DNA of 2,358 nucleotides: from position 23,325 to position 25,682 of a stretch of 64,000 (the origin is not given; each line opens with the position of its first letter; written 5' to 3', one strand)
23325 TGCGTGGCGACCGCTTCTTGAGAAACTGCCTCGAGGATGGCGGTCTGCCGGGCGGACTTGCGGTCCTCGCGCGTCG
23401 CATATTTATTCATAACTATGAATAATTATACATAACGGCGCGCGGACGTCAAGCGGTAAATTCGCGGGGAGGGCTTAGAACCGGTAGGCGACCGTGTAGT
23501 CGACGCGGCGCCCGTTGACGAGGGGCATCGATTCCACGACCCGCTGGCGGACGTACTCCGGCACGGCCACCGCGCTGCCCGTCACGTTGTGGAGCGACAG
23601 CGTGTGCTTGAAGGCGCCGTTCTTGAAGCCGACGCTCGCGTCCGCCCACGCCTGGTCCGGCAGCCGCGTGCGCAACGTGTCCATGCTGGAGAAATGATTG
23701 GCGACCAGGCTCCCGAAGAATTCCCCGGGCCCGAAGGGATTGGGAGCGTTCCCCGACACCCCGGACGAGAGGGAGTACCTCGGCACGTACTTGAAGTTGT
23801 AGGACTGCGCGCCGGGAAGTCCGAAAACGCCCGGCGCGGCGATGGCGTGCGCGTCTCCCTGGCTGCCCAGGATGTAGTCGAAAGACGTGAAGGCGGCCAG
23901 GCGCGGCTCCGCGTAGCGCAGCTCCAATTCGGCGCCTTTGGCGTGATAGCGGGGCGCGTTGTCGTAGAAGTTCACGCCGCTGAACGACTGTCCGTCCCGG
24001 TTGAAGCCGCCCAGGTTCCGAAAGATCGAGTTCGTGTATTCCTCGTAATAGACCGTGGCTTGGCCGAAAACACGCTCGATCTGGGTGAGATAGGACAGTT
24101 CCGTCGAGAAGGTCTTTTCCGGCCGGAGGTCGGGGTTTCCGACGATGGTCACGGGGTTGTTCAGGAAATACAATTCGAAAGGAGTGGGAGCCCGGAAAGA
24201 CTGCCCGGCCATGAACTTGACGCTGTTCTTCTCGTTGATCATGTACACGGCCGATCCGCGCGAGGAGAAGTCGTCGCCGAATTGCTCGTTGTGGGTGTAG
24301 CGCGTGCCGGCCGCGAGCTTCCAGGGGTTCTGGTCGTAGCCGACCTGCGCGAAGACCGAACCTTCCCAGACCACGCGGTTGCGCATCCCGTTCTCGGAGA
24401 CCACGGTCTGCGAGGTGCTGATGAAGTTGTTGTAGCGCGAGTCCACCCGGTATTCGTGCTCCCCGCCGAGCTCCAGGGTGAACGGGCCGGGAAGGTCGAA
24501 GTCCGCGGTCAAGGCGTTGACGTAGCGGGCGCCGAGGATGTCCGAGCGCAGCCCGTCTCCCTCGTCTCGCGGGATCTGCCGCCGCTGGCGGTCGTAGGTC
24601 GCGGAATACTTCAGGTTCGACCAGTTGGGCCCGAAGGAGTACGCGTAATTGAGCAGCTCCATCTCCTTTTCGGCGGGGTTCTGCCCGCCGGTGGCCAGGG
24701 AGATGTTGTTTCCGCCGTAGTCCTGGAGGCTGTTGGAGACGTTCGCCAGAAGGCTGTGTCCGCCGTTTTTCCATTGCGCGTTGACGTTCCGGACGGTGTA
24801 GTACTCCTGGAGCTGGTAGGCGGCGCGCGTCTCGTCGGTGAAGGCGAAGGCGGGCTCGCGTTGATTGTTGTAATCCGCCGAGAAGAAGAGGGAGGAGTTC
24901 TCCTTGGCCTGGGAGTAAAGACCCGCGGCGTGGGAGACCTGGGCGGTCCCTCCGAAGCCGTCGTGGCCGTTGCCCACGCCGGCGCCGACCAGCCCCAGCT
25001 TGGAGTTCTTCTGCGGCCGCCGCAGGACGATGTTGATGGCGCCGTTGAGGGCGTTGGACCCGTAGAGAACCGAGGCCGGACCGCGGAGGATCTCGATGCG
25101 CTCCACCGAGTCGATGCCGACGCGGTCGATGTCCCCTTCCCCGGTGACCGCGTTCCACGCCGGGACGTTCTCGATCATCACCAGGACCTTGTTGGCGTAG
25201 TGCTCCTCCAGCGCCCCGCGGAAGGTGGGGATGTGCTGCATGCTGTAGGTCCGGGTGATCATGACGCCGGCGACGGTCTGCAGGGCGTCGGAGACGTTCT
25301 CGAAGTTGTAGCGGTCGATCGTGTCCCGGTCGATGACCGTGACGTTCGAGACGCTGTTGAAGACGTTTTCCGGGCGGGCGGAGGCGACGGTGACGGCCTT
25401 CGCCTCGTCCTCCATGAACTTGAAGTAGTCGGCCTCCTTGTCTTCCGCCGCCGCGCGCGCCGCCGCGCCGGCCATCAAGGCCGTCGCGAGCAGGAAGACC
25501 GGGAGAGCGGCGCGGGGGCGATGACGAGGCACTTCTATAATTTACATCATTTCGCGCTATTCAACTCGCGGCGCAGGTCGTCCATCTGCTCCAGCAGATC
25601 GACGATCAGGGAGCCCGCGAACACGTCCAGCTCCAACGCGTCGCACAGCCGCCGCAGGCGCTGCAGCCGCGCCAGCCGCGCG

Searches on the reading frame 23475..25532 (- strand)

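Call 60: search_protein_families(library=pfam, proteins=[window:23475-25532:-], max_evalue=0.00001)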
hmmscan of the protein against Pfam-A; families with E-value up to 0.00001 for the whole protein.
window:23475-25532:- (685 aa): 2 families
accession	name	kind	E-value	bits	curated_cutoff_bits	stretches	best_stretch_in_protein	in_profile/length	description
PF00593.30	TonB_dep_Rec_b-barrel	-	1.8e-32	114.2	27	1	239-649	19-432/436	TonB dependent receptor-like, beta-barrel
PF07715.20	Plug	-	2.2e-20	73.6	23.9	1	59-165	4-107/107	TonB-dependent Receptor Plug Domain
